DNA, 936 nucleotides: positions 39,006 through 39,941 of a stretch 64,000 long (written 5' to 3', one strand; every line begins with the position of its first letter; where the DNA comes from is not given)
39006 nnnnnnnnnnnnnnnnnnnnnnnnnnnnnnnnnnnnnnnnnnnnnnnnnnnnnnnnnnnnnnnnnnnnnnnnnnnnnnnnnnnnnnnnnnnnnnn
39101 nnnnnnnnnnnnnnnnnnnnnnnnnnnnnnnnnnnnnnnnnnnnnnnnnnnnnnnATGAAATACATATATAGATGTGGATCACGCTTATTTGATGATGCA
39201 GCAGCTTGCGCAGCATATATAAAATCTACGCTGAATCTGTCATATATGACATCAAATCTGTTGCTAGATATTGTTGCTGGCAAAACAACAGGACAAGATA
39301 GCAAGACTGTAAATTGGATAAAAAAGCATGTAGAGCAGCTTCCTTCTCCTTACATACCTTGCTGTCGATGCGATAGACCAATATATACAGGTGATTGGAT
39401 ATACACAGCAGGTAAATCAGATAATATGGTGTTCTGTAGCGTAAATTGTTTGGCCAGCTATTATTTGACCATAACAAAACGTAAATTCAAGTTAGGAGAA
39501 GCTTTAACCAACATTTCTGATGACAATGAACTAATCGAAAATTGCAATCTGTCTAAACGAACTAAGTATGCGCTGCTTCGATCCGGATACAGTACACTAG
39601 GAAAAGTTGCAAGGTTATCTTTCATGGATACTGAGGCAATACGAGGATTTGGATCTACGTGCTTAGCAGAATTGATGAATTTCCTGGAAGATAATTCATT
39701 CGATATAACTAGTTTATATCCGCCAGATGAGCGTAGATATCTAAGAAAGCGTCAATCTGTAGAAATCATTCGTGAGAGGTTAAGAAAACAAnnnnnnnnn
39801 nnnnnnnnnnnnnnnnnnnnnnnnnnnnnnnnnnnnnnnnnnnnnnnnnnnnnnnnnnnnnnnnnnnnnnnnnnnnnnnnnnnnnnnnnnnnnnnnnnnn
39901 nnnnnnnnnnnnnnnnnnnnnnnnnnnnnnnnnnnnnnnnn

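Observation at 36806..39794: Expanded family of TRASH/FCS-type zinc-ribbon proteins, one fused to an RNA-polymerase alpha-CTD-like domain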

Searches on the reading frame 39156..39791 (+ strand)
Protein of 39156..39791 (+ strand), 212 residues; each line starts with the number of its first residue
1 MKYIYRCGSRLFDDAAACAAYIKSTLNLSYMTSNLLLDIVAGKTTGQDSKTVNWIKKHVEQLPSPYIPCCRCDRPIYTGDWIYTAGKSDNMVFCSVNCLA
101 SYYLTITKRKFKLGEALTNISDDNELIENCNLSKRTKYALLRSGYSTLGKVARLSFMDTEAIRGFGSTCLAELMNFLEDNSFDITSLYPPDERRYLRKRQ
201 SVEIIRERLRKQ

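Call 4: search_protein_families(library=pfam, proteins=[window:39156-39791:+], max_evalue=1)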
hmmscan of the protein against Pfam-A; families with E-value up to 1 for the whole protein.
window:39156-39791:+ (212 aa): 2 families
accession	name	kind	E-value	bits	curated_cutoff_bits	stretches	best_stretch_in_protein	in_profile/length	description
PF03118.21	RNA_pol_A_CTD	-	2.2e-05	24.5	23.8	1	125-178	13-66/67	Bacterial RNA polymerase, alpha chain C terminal domain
PF00606.23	Glycoprotein_B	-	0.064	13.2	43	1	118-207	122-209/222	Herpesvirus Glycoprotein B ectodomain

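Call 6: search_protein_families(library=phrogs, proteins=[window:39156-39791:+], max_evalue=0.01)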
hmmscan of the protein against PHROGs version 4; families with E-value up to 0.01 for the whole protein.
window:39156-39791:+ (212 aa): 1 family
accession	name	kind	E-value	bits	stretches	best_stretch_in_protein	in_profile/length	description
phrog_38138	-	unknown function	2e-05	25.8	1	122-182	53-113/122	-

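Call 10: search_dna_similar(query=window:39156-39791:+, collection=phages, mode=protein, max_evalue=0.01, max_rows=30)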
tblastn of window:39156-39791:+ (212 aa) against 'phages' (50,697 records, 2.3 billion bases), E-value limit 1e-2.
No match.

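Call 12: find_homologous_proteins(query=window:39156-39791:+, max_evalue=0.01)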
Query window:39156-39791:+ (212 aa): 3 proteins with E <= 0.01 among 276 candidates.
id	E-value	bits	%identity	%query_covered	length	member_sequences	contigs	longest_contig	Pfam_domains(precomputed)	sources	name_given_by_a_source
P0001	2.6e-134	463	96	100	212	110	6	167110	PF03118.22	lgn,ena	-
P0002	4.9e-125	433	86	100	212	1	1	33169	PF03118.22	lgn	-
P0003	1.4e-119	415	84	100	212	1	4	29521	-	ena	-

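Call 13: find_encoding_contigs(protein=P0002, flank=6000, max_places=4)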
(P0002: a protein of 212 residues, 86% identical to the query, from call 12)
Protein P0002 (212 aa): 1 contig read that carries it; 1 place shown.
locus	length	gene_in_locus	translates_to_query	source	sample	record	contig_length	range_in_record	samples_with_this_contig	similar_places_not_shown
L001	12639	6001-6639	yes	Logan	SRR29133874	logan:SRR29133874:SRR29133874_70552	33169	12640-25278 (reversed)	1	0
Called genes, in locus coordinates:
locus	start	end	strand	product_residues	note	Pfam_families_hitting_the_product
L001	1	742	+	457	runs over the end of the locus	PF07068:Gp23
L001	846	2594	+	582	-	-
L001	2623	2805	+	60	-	-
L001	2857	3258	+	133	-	-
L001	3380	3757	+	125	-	-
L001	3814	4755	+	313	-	-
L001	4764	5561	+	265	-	PF01841:Transglut_core, PF04473:DUF553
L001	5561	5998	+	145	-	-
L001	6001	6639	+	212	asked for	PF03118:RNA_pol_A_CTD (weak)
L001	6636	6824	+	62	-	-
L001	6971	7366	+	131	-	-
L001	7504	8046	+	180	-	-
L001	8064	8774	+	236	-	PF26809:Phage_T4_gp13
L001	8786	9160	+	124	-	-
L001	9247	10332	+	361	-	-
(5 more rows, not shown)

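Call 14: find_encoding_contigs(protein=P0003, flank=6000, max_places=4)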
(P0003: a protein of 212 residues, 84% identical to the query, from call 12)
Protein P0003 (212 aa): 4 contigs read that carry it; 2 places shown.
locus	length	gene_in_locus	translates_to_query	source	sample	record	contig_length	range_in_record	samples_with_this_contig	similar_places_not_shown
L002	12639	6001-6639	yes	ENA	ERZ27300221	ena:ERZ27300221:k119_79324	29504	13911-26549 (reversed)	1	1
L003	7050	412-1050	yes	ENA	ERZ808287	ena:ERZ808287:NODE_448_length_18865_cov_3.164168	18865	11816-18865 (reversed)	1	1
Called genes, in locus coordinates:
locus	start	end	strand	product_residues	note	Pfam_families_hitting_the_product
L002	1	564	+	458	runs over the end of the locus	PF07068:Gp23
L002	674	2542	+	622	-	PF24308:DUF7487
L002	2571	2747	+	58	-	-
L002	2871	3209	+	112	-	-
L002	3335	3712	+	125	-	-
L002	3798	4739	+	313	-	-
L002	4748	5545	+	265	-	PF01841:Transglut_core, PF04473:DUF553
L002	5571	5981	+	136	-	-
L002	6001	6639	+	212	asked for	-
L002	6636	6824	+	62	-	-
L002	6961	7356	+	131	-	-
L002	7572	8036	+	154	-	-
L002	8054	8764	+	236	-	PF26809:Phage_T4_gp13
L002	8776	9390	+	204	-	-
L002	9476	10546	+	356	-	-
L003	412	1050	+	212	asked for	-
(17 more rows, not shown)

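Call 18: search_solved_structures(query=window:39156-39791:+, max_evalue=1, show_alignments=3)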
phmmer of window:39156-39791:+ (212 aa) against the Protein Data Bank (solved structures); distinct sequences matched with E-value up to 1: 6.
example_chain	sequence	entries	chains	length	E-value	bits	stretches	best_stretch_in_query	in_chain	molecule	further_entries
2das_A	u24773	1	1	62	0.0075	19.2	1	60-102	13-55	Zinc finger MYM-type protein 5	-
4noi_A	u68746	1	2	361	0.0084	19.1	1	113-198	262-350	DNA-directed RNA polymerase subunit alpha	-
2max_A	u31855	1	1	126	0.013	18.5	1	122-200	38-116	DNA-directed RNA polymerase subunit alpha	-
1doq_A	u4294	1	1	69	0.26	14.2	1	127-184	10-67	RNA POLYMERASE ALPHA SUBUNIT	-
4tw5_A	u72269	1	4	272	0.31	14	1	58-103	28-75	Eps1p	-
8dkc_A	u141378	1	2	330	0.44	13.5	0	128-178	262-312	DNA-directed RNA polymerase subunit alpha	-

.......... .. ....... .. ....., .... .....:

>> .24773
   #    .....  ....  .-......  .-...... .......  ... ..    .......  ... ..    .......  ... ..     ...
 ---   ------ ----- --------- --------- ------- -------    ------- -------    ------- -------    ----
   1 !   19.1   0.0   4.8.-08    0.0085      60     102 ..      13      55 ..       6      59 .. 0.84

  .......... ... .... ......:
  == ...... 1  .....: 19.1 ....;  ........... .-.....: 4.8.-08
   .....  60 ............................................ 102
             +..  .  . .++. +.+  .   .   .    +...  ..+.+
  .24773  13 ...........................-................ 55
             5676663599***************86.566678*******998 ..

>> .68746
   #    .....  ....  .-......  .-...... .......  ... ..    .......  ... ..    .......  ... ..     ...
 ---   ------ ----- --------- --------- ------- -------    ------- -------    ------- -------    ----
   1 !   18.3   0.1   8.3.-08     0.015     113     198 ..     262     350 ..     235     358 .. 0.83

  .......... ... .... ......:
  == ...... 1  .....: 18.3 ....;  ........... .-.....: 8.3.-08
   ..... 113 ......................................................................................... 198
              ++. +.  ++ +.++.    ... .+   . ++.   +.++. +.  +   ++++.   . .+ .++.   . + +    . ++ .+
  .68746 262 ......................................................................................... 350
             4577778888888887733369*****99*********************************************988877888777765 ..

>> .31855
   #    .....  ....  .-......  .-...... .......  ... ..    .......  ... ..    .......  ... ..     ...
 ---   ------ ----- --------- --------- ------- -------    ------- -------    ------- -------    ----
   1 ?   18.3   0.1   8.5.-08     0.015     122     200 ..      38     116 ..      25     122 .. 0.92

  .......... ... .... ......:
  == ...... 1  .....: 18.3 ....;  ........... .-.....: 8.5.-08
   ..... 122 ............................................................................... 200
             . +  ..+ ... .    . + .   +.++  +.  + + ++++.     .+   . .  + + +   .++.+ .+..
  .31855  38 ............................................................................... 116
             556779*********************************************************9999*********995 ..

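Call 23: predict_structure(protein=window:39156-39791:+)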
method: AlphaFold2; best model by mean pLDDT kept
length: 212 residues; sequences in the alignment: 1
mean_pLDDT: 44.5   pTM: 0.31
mean pLDDT of the five models: 44.5, 40.3, 38.1, 37.2, 29.4
residues with pLDDT >= 90: 0; 70-90: 21; 50-70: 42; < 50: 149
segments of 3 or more residues with pLDDT < 50: 1-13, 64-121, 129-131, 142-212
pLDDT, mean of each block of 10 residues (from residue 1): 30 53 78 65 64 72 45 29 26 29 30 33 51 50 47 40 37 46 38 36 38 34
secondary structure, 60 per line:
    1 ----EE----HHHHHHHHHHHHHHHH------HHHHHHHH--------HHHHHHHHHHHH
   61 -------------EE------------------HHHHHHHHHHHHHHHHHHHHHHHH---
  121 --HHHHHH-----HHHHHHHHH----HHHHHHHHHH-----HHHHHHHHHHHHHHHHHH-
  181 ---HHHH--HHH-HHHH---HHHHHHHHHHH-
elements in order: H11-26 H33-40 H49-60 H94-117 H123-128 H134-142 H147-156 H162-179 H184-187 H194-197 H201-211

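Call 42: predict_structure(alignment_id=A6)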
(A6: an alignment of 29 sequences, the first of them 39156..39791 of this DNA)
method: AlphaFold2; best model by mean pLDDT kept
length: 212 residues; sequences in the alignment: 29
mean_pLDDT: 81.4   pTM: 0.48
mean pLDDT of the five models: 81.4, 77.4, 77.0, 75.4, 74.1
residues with pLDDT >= 90: 42; 70-90: 141; 50-70: 26; < 50: 3
segments of 3 or more residues with pLDDT < 50: 119-121
pLDDT, mean of each block of 10 residues (from residue 1): 80 86 83 82 71 84 80 82 71 83 72 56 65 87 84 90 91 89 89 91 92 82
secondary structure, 60 per line:
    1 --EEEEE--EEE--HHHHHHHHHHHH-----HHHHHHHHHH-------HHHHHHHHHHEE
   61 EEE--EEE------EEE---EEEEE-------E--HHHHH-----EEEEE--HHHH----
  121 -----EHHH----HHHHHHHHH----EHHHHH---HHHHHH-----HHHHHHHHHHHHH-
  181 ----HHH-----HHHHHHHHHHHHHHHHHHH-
elements in order: E3-7 E10-12 H15-26 H32-41 H49-58 E59-63 E66-68 E75-77 E81-85 H96-100 E106-110 H113-116 H134-142 H148-152 H156-161 H167-179 H193-211

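Call 44: fold_search(model_id=the predicted structure, library=pdb)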
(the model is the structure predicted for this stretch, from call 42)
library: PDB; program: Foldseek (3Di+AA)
matches with E <= 10: 247; with E <= 0.001: 0
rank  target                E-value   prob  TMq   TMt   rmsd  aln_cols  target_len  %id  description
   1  9a4w_A                2.2e-02  0.87  0.28  0.19  23.1       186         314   17  Integrative model of RPOA-RPOC by crosslinking MS and deep learning (released 2024-09-18)
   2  1z3e_B                3.6e-02  1.00  0.27  0.83   0.8        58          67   29  Crystal Structure of Spx in Complex with the C-terminal Domain of the RNA Polymerase Alpha Subunit (released 2005-10-11)
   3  3gfk_B                4.0e-02  1.00  0.27  0.72   0.9        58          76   29  Crystal structure of Bacillus subtilis Spx/RNA polymerase alpha subunit C-terminal domain complex (released 2009-03-10)
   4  8y5l_A2               4.0e-02  0.90  0.29  0.21  29.1       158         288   13  E.coli transcription translation coupling complex in TTC-B state 1 (subclass1) containing mRNA with 30-mer spacer, Nu (released 2025-08-13)
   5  9dvu_A                4.5e-02  0.77  0.25  0.20  23.4       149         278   18  CryoEM structure of RpaA bound to PkaiBC DNA and Syn7942 RNAP-SigA holoenzyme (released 2025-10-15)
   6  7vpd_S                4.8e-02  1.00  0.25  0.90   0.9        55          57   29  Cryo-EM structure of Streptomyces coelicolor RNAP-promoter open complex with one Zur dimers (released 2022-08-03)
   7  2max_MODEL_1_A        5.4e-02  1.00  0.29  0.52  11.2        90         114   22  NMR structure of the RNA polymerase alpha subunit C-terminal domain from Helicobacter pylori (released 2014-03-12)
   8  8y5t_A2               6.9e-02  1.00  0.28  0.85   1.1        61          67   13  E.coli Transcription translation coupling complex in TTC-B state 5 (subclass 3) containing mRNA with 27-mer spacer, N (released 2025-08-13)
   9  8y5l_A1               8.2e-02  0.82  0.29  0.21  29.0       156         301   13  E.coli transcription translation coupling complex in TTC-B state 1 (subclass1) containing mRNA with 30-mer spacer, Nu (released 2025-08-13)
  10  4mex_A                8.2e-02  0.72  0.29  0.21  18.8       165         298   11  Crystal structure of Escherichia coli RNA polymerase in complex with salinamide A (released 2014-05-21)
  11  9zum_B                1.1e-01  1.00  0.27  0.71   8.3        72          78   18  Structure of the Caulobacter crescentus RNAP alpha-CTD bound to AT rich DNA (released 2026-02-25)
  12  9msg_G                1.2e-01  0.60  0.29  0.20  22.6       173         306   13  De novo SigN RNA polymerase transcription initiation intermediate with bound SigN-RII (released 2025-08-13)
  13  1doq                  1.2e-01  0.99  0.27  0.75   3.1        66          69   24  THE C-TERMINAL DOMAIN OF THE RNA POLYMERASE ALPHA SUBUNIT FROM THERMUS THERMOPHILUS (released 2000-01-05)
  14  1lb2_E                1.7e-01  1.00  0.27  0.82   1.1        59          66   14  Structure of the E. coli alpha C-terminal domain of RNA polymerase in complex with CAP and DNA (released 2002-09-06)
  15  8hvr_K                1.7e-01  1.00  0.26  0.72   1.6        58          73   29  Cryo-EM structure of AfsR-dependent transcription activation complex with afsS promoter (released 2023-12-27)
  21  2das_MODEL_1_A        2.4e-01  0.80  0.16  0.50  12.2        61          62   30  Solution structure of TRASH domain of zinc finger MYM-type protein 5 (released 2006-06-14)
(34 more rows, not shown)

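Call 48: search_protein_families(library=ncbifam, proteins=[window:39156-39791:+], max_evalue=0.1)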
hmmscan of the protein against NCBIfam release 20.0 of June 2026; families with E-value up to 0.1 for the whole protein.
window:39156-39791:+ (212 aa): 4 families
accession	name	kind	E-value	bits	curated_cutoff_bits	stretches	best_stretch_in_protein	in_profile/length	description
NF003519.0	PRK05182.2-5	equivalog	9.3e-06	24.8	277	1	123-183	253-313/320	DNA-directed RNA polymerase subunit alpha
NF003517.0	PRK05182.2-3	equivalog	6.6e-05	22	356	1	125-200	259-334/344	DNA-directed RNA polymerase subunit alpha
TIGR02027.1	rpoA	equivalog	0.0065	15.7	227.8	1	123-183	234-294/298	DNA-directed RNA polymerase subunit alpha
NF003514.0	PRK05182.1-4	equivalog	0.041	12.5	434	1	122-179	246-303/338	DNA-directed RNA polymerase subunit alpha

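Call 51: fold_search(model_id=the predicted structure, library=viral)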
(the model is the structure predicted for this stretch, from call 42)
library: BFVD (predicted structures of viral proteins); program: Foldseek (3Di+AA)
matches with E <= 10: 158; with E <= 0.001: 0
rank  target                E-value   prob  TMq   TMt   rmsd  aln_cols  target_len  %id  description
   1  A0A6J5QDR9            4.5e-02  1.00  0.27  0.43   1.3        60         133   23  RNA polymerase, alpha subunit, C-terminal [uncultured Caudovirales phage]
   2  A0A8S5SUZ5            5.1e-02  1.00  0.22  0.68   1.5        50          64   18  Uncharacterized protein [Siphoviridae sp. ctqPo10]
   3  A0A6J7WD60            5.7e-02  1.00  0.29  0.44   4.5        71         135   25  RNA polymerase, alpha subunit, C-terminal [uncultured Caudovirales phage]
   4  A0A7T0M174            5.7e-02  0.87  0.27  0.41  13.9       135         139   16  (no name in the UniProt tables at hand)
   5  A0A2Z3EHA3            5.7e-02  0.44  0.25  0.26  17.0       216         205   15  (no name in the UniProt tables at hand)
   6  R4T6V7                8.1e-02  0.63  0.23  0.38  13.1       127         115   20  Helix-hairpin-helix DNA-binding motif class 1 domain-containing protein [Halogranum tailed virus 1]
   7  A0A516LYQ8            8.6e-02  0.99  0.28  0.20  11.9        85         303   14  (no name in the UniProt tables at hand)
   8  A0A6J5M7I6            2.0e-01  0.99  0.30  0.45   3.4        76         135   20  RNA polymerase, alpha subunit, C-terminal [uncultured Caudovirales phage]
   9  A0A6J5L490            2.1e-01  0.99  0.29  0.46   2.3        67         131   13  RNA polymerase, alpha subunit, C-terminal [uncultured Caudovirales phage]
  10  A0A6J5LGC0            3.2e-01  0.98  0.24  0.40   1.6        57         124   26  Uncharacterized protein [uncultured Caudovirales phage]
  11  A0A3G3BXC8            3.6e-01  0.98  0.26  0.70   1.5        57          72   19  (no name in the UniProt tables at hand)
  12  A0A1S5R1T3            3.6e-01  0.06  0.13  0.14  20.9       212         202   10  Homing endonuclease HNH [Pseudomonas phage phiPMW]
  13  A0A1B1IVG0            4.0e-01  0.69  0.27  0.30  17.3       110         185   17  (no name in the UniProt tables at hand)
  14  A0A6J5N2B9            4.8e-01  0.93  0.21  0.44   1.5        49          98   24  RNA polymerase alpha subunit C-terminal domain-containing protein [uncultured Caudovirales phage]
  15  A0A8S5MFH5            4.8e-01  0.72  0.18  0.20   6.2        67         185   15  DUF4376 domain-containing protein [Podoviridae sp. ct9P15]
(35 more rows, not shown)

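Call 52: search_protein_families(library=pfam, alignment_id=A6, max_evalue=0.1)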
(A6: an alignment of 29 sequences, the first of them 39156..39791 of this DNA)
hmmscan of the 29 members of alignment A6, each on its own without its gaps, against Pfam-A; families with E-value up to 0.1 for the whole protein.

A. member 1, window:39156-39791:+ (212 aa): 2 families
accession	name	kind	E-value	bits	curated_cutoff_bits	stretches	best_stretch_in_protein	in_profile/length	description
PF03118.21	RNA_pol_A_CTD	-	2.2e-05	24.5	23.8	1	125-178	13-66/67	Bacterial RNA polymerase, alpha chain C terminal domain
PF00606.23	Glycoprotein_B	-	0.064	13.2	43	1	118-207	122-209/222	Herpesvirus Glycoprotein B ectodomain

B. families by the number of members that match (of 29 scanned): 30 families (the first 25 are shown)
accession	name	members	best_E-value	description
PF01246.26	Ribosomal_L24e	11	1.5e-05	Ribosomal protein L24e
PF06467.20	zf-FCS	10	7.8e-05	MYM-type Zinc finger with FCS sequence motif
PF01907.25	Ribosomal_L37e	6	0.012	Ribosomal protein L37e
PF04570.20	zf-FLZ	5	0.0043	zinc-finger of the FCS-type, C2-C2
PF24461.1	DUF7576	5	0.0094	Family of unknown function (DUF7576)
PF03118.21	RNA_pol_A_CTD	4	1.5e-05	Bacterial RNA polymerase, alpha chain C terminal domain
PF09889.16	DUF2116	4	0.0046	Probable treble clef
PF18508.7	zf_C2H2_13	4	0.014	Zinc finger domain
PF10013.15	DUF2256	3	0.0031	Uncharacterized protein conserved in bacteria (DUF2256)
PF24273.1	TRASH_HVO_1752_C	3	0.008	HVO_1752, C-terminal TRASH domain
PF25207.1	DUF7837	3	0.031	Domain of unknown function (DUF7837)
PF00606.23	Glycoprotein_B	3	0.064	Herpesvirus Glycoprotein B ectodomain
PF18716.7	VATC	2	0.0012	Vms1-associating treble clef domain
PF15510.12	CENP-W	2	0.0048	CENP-W protein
PF22926.2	C1-like_CT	2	0.021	C1 domain-like, C-terminal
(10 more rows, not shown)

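Call 59: find_related_loci(query=window:39156-39791:+, collection=viral_contigs, flank=8000)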
Query window:39156-39791:+ (212 aa) in viral_contigs; peptide patterns used: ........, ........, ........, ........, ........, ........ (x = any residue, [..] = any of these).
6 stretches matched a pattern; 1 encode a relative of the query (tblastn E <= 1e-3); 1 distinct loci.
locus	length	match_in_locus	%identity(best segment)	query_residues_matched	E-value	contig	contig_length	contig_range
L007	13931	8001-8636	100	1-212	1e-145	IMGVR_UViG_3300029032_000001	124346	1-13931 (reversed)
